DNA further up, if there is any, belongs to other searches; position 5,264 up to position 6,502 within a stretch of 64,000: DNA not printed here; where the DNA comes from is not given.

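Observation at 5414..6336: rhaR begins at a GTG after a 73-nt spacer, not at the upstream M of the ORF track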

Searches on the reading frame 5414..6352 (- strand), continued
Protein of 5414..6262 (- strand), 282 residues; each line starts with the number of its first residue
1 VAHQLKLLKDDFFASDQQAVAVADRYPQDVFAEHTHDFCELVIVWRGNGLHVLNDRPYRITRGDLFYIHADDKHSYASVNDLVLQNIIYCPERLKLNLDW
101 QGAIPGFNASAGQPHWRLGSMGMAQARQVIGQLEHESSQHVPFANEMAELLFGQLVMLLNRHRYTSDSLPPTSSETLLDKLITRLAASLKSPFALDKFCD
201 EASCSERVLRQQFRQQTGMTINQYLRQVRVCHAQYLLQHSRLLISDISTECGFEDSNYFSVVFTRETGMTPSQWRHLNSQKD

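Call 51: find_homologous_proteins(query=P0001, max_evalue=1e-60)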
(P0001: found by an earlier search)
Query P0001 (282 aa): 553 proteins with E <= 1e-60 among 1022 candidates; the best 120 are listed.
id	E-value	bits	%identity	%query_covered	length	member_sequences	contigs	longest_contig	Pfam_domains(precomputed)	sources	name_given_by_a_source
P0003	8.4e-188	640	99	100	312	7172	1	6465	PF12833.14,PF07883.18,PF02311.26,PF00165.30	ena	-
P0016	9.1e-182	621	99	96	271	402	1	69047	PF12833.14,PF07883.18,PF02311.26,PF00165.30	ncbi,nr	ncbi:HTH-type transcriptional activator RhaR, partial [Escherichia coli]|nr:HTH-type transcriptional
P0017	1.0e-174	598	98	94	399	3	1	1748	PF12833.14,PF07883.18,PF02311.26,PF00165.30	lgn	-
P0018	4.5e-174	595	98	94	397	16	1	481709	PF12833.14,PF07883.18,PF02311.26,PF00165.30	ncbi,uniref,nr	ncbi:transcriptional activator RhaR [Escherichia coli]|uniref:HTH-type transcriptional activator Rha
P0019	8.7e-166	568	90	100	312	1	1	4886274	PF12833.14,PF02311.26,PF00165.30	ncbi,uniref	ncbi:HTH-type transcriptional activator RhaR [Escherichia coli]|uniref:HTH-type transcriptional acti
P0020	9.9e-160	548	92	93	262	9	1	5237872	PF12833.14,PF02311.26,PF00165.30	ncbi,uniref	uniref:HTH-type transcriptional activator RhaR n=1 Tax=Escherichia coli TaxID=562 RepID=UPI0038900D6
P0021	9.3e-158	542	83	100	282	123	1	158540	PF12833.14,PF07883.18,PF02311.26,PF00165.30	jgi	-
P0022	9.3e-158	542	83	100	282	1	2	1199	PF12833.14,PF07883.18,PF02311.26,PF00165.30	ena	-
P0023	1.3e-156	538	83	100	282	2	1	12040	PF12833.14,PF07883.18,PF02311.26,PF00165.30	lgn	-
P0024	2.9e-156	537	83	100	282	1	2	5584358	PF12833.14,PF07883.18,PF02311.26,PF00165.30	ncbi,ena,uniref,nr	ncbi:HTH-type transcriptional activator RhaR [Citrobacter farmeri]|uniref:HTH-type transcriptional a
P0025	3.1e-156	537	83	100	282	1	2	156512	PF12833.14,PF07883.18,PF02311.26,PF00165.30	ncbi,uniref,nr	ncbi:HTH-type transcriptional activator RhaR [Citrobacter sp. ku-bf4]|uniref:HTH-type transcriptiona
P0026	2.3e-155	534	82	100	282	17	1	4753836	PF12833.14,PF07883.18,PF02311.26,PF00165.30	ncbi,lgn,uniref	ncbi:HTH-type transcriptional activator RhaR [Citrobacter sedlakii]|uniref:HTH-type transcriptional 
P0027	2.9e-155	534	83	100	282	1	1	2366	PF12833.14,PF07883.18,PF02311.26,PF00165.30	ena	-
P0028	5.9e-155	533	81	100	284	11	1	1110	PF12833.14,PF07883.18,PF02311.26,PF00165.30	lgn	-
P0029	2.2e-154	531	83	98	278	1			PF12833.14,PF07883.18,PF02311.26,PF00165.30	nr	nr:HTH-type transcriptional activator RhaR [Citrobacter sp. ku-bf4]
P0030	2.4e-154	531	81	100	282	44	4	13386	PF12833.14,PF07883.18,PF02311.26,PF00165.30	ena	-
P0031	5.6e-154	530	82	100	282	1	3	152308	PF12833.14,PF07883.18,PF02311.26,PF00165.30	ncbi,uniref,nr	ncbi:HTH-type transcriptional activator RhaR [Citrobacter amalonaticus]|uniref:HTH-type transcriptio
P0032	1.2e-152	525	82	99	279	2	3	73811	PF12833.14,PF07883.18,PF02311.26,PF00165.30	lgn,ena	-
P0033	2.4e-152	524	81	100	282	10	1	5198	PF12833.14,PF07883.18,PF02311.26,PF00165.30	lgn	-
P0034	4.3e-152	523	95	85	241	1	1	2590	PF12833.14,PF02311.26,PF00165.30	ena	-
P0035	1.6e-151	521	80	100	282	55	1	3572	PF12833.14,PF07883.18,PF02311.26,PF00165.30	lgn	-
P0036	5.5e-151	520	81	100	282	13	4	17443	PF12833.14,PF07883.18,PF02311.26,PF00165.30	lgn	-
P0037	6.9e-151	519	80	100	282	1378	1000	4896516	PF12833.14,PF07883.18,PF02311.26,PF00165.30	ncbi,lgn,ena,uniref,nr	ncbi:HTH-type transcriptional activator RhaR [Salmonella enterica]|uniref:HTH-type transcriptional a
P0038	1.8e-150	518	80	100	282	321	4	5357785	PF12833.14,PF07883.18,PF02311.26,PF00165.30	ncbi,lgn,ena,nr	ncbi:HTH-type transcriptional activator RhaR [Citrobacter braakii]|nr:HTH-type transcriptional activ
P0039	2.6e-150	518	79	100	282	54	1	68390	PF12833.14,PF07883.18,PF02311.26,PF00165.30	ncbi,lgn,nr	ncbi:HTH-type transcriptional activator RhaR [Salmonella enterica subsp. salamae serovar 4,12:e,n,x:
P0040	4.6e-150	517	80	100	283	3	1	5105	PF12833.14,PF07883.18,PF02311.26,PF00165.30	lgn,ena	-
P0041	2.0e-148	511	79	100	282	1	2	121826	PF12833.14,PF07883.18,PF02311.26,PF00165.30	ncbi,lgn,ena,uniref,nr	ncbi:HTH-type transcriptional activator RhaR [Citrobacter sp. HN-141]|uniref:HTH-type transcriptiona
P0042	3.9e-148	510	79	100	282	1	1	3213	PF12833.14,PF07883.18,PF02311.26,PF00165.30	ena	-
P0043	4.3e-148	510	79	100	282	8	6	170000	PF12833.14,PF07883.18,PF02311.26,PF00165.30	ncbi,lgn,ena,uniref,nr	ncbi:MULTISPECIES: HTH-type transcriptional activator RhaR [Citrobacter]|uniref:HTH-type transcripti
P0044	1.5e-147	508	79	100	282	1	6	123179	PF12833.14,PF07883.18,PF02311.26,PF00165.30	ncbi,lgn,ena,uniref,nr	ncbi:HTH-type transcriptional activator RhaR [Citrobacter freundii]|uniref:HTH-type transcriptional 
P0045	1.7e-147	508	79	100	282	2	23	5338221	PF12833.14,PF07883.18,PF02311.26,PF00165.30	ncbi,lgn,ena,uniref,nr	ncbi:HTH-type transcriptional activator RhaR [Citrobacter freundii]|uniref:HTH-type transcriptional 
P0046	1.8e-147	508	79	100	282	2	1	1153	PF12833.14,PF07883.18,PF02311.26,PF00165.30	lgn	-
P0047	1.8e-147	508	79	100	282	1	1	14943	PF12833.14,PF07883.18,PF02311.26,PF00165.30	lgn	-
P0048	4.0e-147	507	79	100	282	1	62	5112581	PF12833.14,PF07883.18,PF02311.26,PF00165.30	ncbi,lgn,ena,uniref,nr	ncbi:HTH-type transcriptional activator RhaR [Citrobacter freundii]|uniref:HTH-type transcriptional 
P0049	4.3e-147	507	80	96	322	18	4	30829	PF12833.14,PF07883.18,PF02311.26,PF00165.30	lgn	-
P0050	5.9e-147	507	79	100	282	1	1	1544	PF12833.14,PF07883.18,PF02311.26,PF00165.30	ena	-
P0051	7.1e-147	506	79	100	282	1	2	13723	PF12833.14,PF07883.18,PF02311.26,PF00165.30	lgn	-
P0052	7.5e-147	506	80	99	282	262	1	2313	PF12833.14,PF07883.18,PF02311.26,PF00165.30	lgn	-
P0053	9.1e-147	506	79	100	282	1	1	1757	PF12833.14,PF07883.18,PF02311.26,PF00165.30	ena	-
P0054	1.1e-146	506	79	100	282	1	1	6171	PF12833.14,PF07883.18,PF02311.26,PF00165.30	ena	-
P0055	1.5e-146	505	79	100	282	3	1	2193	PF12833.14,PF07883.18,PF02311.26,PF00165.30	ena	-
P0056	1.7e-146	505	79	100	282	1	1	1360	PF12833.14,PF07883.18,PF02311.26,PF00165.30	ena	-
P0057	1.9e-146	505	79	100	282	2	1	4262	PF12833.14,PF07883.18,PF02311.26,PF00165.30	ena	-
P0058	2.6e-146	504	79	100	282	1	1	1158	PF12833.14,PF07883.18,PF02311.26,PF00165.30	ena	-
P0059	3.0e-146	504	79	100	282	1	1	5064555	PF12833.14,PF07883.18,PF02311.26,PF00165.30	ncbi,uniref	ncbi:HTH-type transcriptional activator RhaR [Citrobacter freundii]|uniref:HTH-type transcriptional 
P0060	3.2e-146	504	78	100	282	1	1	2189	PF12833.14,PF02311.26,PF00165.30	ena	-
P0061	4.9e-146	503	79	100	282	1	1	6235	PF12833.14,PF07883.18,PF02311.26,PF00165.30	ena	-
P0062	3.1e-143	494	79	98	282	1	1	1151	PF12833.14,PF07883.18,PF02311.26,PF00165.30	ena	-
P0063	3.1e-142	491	77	98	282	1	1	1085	PF12833.14,PF07883.18,PF02311.26,PF00165.30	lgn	-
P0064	4.2e-142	491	77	98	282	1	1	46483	PF12833.14,PF07883.18,PF02311.26,PF00165.30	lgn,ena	-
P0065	7.7e-142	490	77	98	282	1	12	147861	PF12833.14,PF07883.18,PF02311.26,PF00165.30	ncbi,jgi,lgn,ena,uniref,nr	ncbi:HTH-type transcriptional activator RhaR [Citrobacter braakii]|jgi:AraC family L-rhamnose operon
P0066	8.1e-142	490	77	98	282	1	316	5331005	PF12833.14,PF07883.18,PF02311.26,PF00165.30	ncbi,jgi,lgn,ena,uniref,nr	ncbi:HTH-type transcriptional activator RhaR [Citrobacter sp. Cb008]|jgi:AraC family L-rhamnose oper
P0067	8.4e-142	490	77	98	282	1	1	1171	PF12833.14,PF07883.18,PF02311.26,PF00165.30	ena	-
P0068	1.1e-141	489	77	98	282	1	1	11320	PF12833.14,PF07883.18,PF02311.26,PF00165.30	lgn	-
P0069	1.1e-141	489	77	98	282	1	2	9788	PF12833.14,PF07883.18,PF02311.26,PF00165.30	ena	-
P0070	1.1e-141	489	76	98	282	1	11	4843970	PF12833.14,PF07883.18,PF02311.26,PF00165.30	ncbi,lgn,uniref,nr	ncbi:HTH-type transcriptional activator RhaR [Citrobacter braakii]|uniref:HTH-type transcriptional a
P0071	2.0e-141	488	76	98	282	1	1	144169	PF12833.14,PF07883.18,PF02311.26,PF00165.30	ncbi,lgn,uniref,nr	ncbi:HTH-type transcriptional activator RhaR [Citrobacter braakii]|uniref:HTH-type transcriptional a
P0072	2.2e-141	488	76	98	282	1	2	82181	PF12833.14,PF07883.18,PF02311.26,PF00165.30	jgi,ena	-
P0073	3.0e-141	488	76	98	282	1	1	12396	PF12833.14,PF07883.18,PF02311.26,PF00165.30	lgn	-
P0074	4.0e-141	487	76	98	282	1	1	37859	PF12833.14,PF07883.18,PF02311.26,PF00165.30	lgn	-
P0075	4.0e-141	487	76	98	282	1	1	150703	PF12833.14,PF07883.18,PF02311.26,PF00165.30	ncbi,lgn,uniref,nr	ncbi:HTH-type transcriptional activator RhaR [Citrobacter braakii]|uniref:HTH-type transcriptional a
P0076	5.1e-141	487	76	98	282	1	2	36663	PF12833.14,PF07883.18,PF02311.26,PF00165.30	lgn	-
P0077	5.2e-141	487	76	98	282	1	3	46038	PF12833.14,PF07883.18,PF02311.26,PF00165.30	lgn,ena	-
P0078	5.5e-141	487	76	98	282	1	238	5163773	PF12833.14,PF07883.18,PF02311.26,PF00165.30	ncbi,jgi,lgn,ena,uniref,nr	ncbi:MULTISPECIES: HTH-type transcriptional activator RhaR [Citrobacter]|jgi:AraC family L-rhamnose 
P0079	1.2e-140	486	76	98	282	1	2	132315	PF12833.14,PF07883.18,PF02311.26,PF00165.30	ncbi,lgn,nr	ncbi:TPA: HTH-type transcriptional activator RhaR [Citrobacter braakii]|nr:HTH-type transcriptional 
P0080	1.2e-140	486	76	98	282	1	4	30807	PF12833.14,PF07883.18,PF02311.26,PF00165.30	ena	-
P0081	1.5e-140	486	76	98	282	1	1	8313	PF12833.14,PF07883.18,PF02311.26,PF00165.30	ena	-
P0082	2.0e-140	485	76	98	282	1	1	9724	PF12833.14,PF07883.18,PF02311.26,PF00165.30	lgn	-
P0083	3.0e-140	485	76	98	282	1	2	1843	PF12833.14,PF07883.18,PF02311.26,PF00165.30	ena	-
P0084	1.5e-138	479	74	98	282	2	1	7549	PF12833.14,PF07883.18,PF02311.26,PF00165.30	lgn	-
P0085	2.0e-138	479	74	100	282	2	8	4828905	PF12833.14,PF07883.18,PF02311.26,PF00165.30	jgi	jgi:AraC family L-rhamnose operon transcriptional activator RhaR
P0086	3.7e-138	478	73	98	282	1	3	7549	PF12833.14,PF07883.18,PF02311.26,PF00165.30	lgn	-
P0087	3.8e-138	478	73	98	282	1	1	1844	PF12833.14,PF07883.18,PF02311.26,PF00165.30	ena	-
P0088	4.8e-138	477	73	98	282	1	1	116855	PF12833.14,PF07883.18,PF02311.26,PF00165.30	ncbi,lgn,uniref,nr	ncbi:HTH-type transcriptional activator RhaR [Enterobacter hormaechei]|uniref:HTH-type transcription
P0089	5.0e-138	477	73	98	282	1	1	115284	PF12833.14,PF07883.18,PF02311.26,PF00165.30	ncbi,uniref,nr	ncbi:HTH-type transcriptional activator RhaR [Enterobacter sp. HPCN14]|uniref:HTH-type transcription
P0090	6.7e-138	477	73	98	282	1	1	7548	PF12833.14,PF07883.18,PF02311.26,PF00165.30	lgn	-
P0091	6.8e-138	477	73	98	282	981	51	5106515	PF12833.14,PF07883.18,PF02311.26,PF00165.30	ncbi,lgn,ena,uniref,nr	ncbi:HTH-type transcriptional activator RhaR [Enterobacter hormaechei]|uniref:HTH-type transcription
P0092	8.0e-138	477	74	96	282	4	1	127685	PF12833.14,PF07883.18,PF02311.26,PF00165.30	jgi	jgi:AraC-type DNA-binding domain-containing proteins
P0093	9.7e-138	476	73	98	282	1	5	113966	PF12833.14,PF07883.18,PF02311.26,PF00165.30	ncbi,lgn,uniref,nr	ncbi:HTH-type transcriptional activator RhaR [Enterobacter hormaechei]|uniref:HTH-type transcription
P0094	9.7e-138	476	73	98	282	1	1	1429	PF12833.14,PF07883.18,PF02311.26,PF00165.30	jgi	-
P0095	9.8e-138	476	73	98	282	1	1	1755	PF12833.14,PF07883.18,PF02311.26,PF00165.30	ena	-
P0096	1.3e-137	476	73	99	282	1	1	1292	PF12833.14,PF07883.18,PF02311.26,PF00165.30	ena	-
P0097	1.3e-137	476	73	98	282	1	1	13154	PF12833.14,PF07883.18,PF02311.26,PF00165.30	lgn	-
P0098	1.8e-137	475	74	99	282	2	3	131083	PF12833.14,PF07883.18,PF02311.26,PF00165.30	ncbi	ncbi:HTH-type transcriptional activator RhaR [Enterobacteriaceae bacterium C34A]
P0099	2.6e-137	475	73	98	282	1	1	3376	PF12833.14,PF07883.18,PF02311.26,PF00165.30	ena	-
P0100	2.6e-137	475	73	98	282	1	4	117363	PF12833.14,PF07883.18,PF02311.26,PF00165.30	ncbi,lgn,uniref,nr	ncbi:L-rhamnose operon transcriptional activator RhaR [Enterobacter hormaechei]|uniref:HTH-type tran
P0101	2.6e-137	475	73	98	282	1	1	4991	PF12833.14,PF07883.18,PF02311.26,PF00165.30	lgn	-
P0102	3.6e-137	474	74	98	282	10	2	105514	PF12833.14,PF07883.18,PF02311.26,PF00165.30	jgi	jgi:AraC family L-rhamnose operon transcriptional activator RhaR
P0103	4.4e-137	474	75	97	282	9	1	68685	PF12833.14,PF07883.18,PF02311.26,PF00165.30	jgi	-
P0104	5.0e-137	474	73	98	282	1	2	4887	PF12833.14,PF07883.18,PF02311.26,PF00165.30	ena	-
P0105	5.6e-137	474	73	98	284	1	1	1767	PF12833.14,PF07883.18,PF02311.26,PF00165.30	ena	-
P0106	9.5e-137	473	73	99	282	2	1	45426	PF12833.14,PF07883.18,PF02311.26,PF00165.30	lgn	-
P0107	1.1e-136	473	74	98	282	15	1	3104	PF12833.14,PF07883.18,PF02311.26,PF00165.30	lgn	-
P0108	1.2e-136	473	72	98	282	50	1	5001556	PF12833.14,PF07883.18,PF02311.26,PF00165.30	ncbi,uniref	ncbi:HTH-type transcriptional activator RhaR [Enterobacter cloacae]|uniref:HTH-type transcriptional 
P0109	1.5e-136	472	74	98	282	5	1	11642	PF12833.14,PF07883.18,PF02311.26,PF00165.30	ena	-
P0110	1.8e-136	472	73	96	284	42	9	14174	PF12833.14,PF07883.18,PF02311.26,PF00165.30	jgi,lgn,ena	jgi:AraC-type DNA-binding domain-containing proteins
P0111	2.9e-136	471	73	98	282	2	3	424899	PF12833.14,PF07883.18,PF02311.26,PF00165.30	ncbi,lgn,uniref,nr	ncbi:HTH-type transcriptional activator RhaR [Enterobacter mori]|uniref:HTH-type transcriptional act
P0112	3.0e-136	471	73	99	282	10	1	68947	PF12833.14,PF07883.18,PF02311.26,PF00165.30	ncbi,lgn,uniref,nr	ncbi:MAG TPA: HTH-type transcriptional activator RhaR [Scandinavium sp.]|uniref:HTH-type transcripti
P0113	3.0e-136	471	73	98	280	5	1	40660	PF12833.14,PF07883.18,PF02311.26,PF00165.30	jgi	-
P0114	3.4e-136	471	74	98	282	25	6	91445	PF12833.14,PF07883.18,PF02311.26,PF00165.30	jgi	jgi:AraC family L-rhamnose operon transcriptional activator RhaR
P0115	4.2e-136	471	75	97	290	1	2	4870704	PF12833.14,PF07883.18,PF02311.26,PF00165.30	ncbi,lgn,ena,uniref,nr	ncbi:HTH-type transcriptional activator RhaR [Superficieibacter sp. HKU1]|uniref:HTH-type transcript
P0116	6.1e-136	470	75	97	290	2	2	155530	PF12833.14,PF07883.18,PF02311.26,PF00165.30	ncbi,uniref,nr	ncbi:HTH-type transcriptional activator RhaR [Superficieibacter electus]|uniref:HTH-type transcripti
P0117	6.8e-136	470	74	97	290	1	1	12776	PF12833.14,PF07883.18,PF02311.26,PF00165.30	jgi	-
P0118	8.1e-136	470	73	98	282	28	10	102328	PF12833.14,PF07883.18,PF02311.26,PF00165.30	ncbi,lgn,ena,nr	ncbi:MAG: HTH-type transcriptional activator RhaR [Leclercia adecarboxylata]|nr:HTH-type transcripti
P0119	9.2e-136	470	72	99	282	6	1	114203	PF12833.14,PF07883.18,PF02311.26,PF00165.30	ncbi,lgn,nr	ncbi:HTH-type transcriptional activator RhaR [Enterobacteriaceae bacterium RIT691]|nr:HTH-type trans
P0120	9.9e-136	470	72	98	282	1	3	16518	PF12833.14,PF07883.18,PF02311.26,PF00165.30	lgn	-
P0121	1.3e-135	469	75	97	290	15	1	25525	PF12833.14,PF07883.18,PF02311.26,PF00165.30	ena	-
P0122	1.3e-135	469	72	98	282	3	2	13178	PF12833.14,PF07883.18,PF02311.26,PF00165.30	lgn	-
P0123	1.5e-135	469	73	98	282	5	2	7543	PF12833.14,PF07883.18,PF02311.26,PF00165.30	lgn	-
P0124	1.6e-135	469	72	98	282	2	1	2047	PF12833.14,PF07883.18,PF02311.26,PF00165.30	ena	-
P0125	1.8e-135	469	73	99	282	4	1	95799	PF12833.14,PF07883.18,PF02311.26,PF00165.30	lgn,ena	-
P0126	1.9e-135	469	73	97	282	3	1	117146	PF12833.14,PF07883.18,PF02311.26,PF00165.30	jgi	jgi:AraC family transcriptional regulator, L-rhamnose operon transcriptional activator RhaR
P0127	2.1e-135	469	72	98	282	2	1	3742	PF12833.14,PF07883.18,PF02311.26,PF00165.30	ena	-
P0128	2.7e-135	468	72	98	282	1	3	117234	PF12833.14,PF07883.18,PF02311.26,PF00165.30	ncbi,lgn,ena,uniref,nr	ncbi:HTH-type transcriptional activator RhaR [Enterobacter bugandensis]|uniref:HTH-type transcriptio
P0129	3.6e-135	468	72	98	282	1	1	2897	PF12833.14,PF07883.18,PF02311.26,PF00165.30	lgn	-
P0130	4.0e-135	468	72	98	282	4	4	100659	PF12833.14,PF07883.18,PF02311.26,PF00165.30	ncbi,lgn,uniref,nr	ncbi:HTH-type transcriptional activator RhaR [Enterobacter cloacae]|uniref:HTH-type transcriptional 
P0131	4.9e-135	467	73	98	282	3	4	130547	PF12833.14,PF07883.18,PF02311.26,PF00165.30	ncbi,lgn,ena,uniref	ncbi:HTH-type transcriptional activator RhaR [Enterobacter bugandensis]|uniref:HTH-type transcriptio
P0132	6.0e-135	467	74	97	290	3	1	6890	PF12833.14,PF07883.18,PF02311.26,PF00165.30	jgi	jgi:AraC family transcriptional regulator, L-rhamnose operon transcriptional activator RhaR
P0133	6.5e-135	467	73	97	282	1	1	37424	PF12833.14,PF07883.18,PF02311.26,PF00165.30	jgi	jgi:transcriptional regulator, AraC family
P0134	7.6e-135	467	72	98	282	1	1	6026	PF12833.14,PF07883.18,PF02311.26,PF00165.30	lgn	-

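Call 52: find_encoding_contigs(protein=P0037, flank=1300, max_places=1)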
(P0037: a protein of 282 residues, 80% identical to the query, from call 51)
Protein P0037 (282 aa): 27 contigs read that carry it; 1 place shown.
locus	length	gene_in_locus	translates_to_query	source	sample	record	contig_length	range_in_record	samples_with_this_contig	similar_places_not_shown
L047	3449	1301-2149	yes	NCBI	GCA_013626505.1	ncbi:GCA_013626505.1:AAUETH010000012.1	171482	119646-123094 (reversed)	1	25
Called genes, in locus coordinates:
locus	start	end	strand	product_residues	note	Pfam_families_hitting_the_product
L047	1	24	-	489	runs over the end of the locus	PF00370:FGGY_N, PF02782:FGGY_C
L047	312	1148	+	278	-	PF02311:AraC_binding, PF07883:Cupin_2 (faint), PF00165:HTH_AraC, PF12833:HTH_18, PF00165:HTH_AraC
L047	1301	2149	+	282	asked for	PF02311:AraC_binding, PF07883:Cupin_2 (weak), PF12833:HTH_18, PF00165:HTH_AraC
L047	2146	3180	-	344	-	PF06379:RhaT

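Call 53: find_encoding_contigs(protein=P0091, flank=1300, max_places=1)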
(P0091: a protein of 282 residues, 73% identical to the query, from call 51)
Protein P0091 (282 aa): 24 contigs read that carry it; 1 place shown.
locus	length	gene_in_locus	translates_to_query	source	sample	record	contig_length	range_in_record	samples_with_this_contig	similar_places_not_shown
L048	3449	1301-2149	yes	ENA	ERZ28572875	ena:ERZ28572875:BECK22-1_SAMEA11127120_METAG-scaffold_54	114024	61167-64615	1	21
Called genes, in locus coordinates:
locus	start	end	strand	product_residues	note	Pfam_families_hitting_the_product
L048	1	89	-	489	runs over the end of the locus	PF00370:FGGY_N, PF02782:FGGY_C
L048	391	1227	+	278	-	PF02311:AraC_binding, PF00165:HTH_AraC (weak), PF12833:HTH_18, PF00165:HTH_AraC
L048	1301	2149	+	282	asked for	PF02311:AraC_binding, PF07883:Cupin_2 (weak), PF12833:HTH_18, PF00165:HTH_AraC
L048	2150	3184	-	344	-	PF06379:RhaT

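Call 54: find_encoding_contigs(protein=P0048, flank=1300, max_places=1)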
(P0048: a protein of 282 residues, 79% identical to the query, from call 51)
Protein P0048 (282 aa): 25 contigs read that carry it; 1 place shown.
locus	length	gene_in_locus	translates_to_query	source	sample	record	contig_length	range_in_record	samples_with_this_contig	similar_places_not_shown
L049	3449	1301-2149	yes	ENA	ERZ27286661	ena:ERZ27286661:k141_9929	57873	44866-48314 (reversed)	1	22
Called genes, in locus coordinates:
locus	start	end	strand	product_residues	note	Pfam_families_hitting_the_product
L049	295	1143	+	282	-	PF02311:AraC_binding, PF00165:HTH_AraC (weak), PF12833:HTH_18, PF00165:HTH_AraC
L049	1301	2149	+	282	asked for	PF02311:AraC_binding, PF07883:Cupin_2 (weak), PF12833:HTH_18, PF00165:HTH_AraC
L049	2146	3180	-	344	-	PF06379:RhaT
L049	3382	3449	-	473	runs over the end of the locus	PF02952:Fucose_iso_C (faint)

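Call 55: find_encoding_contigs(protein=P0115, flank=1300, max_places=1)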
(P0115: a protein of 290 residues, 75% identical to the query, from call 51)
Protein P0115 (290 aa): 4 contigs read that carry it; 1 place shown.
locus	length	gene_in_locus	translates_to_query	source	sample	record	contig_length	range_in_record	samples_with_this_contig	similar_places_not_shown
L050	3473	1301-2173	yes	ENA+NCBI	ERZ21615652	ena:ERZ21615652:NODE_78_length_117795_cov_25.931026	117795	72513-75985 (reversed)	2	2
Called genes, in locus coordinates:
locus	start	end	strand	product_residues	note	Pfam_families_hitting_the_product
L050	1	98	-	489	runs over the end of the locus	PF00370:FGGY_N, PF02782:FGGY_C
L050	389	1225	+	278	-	PF02311:AraC_binding, PF00165:HTH_AraC (weak), PF12833:HTH_18, PF00165:HTH_AraC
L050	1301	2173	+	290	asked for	PF02311:AraC_binding, PF07883:Cupin_2 (weak), PF12833:HTH_18, PF00165:HTH_AraC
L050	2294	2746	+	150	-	-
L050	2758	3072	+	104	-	PF02302:PTS_IIB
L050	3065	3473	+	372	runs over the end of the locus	PF02378:PTS_EIIC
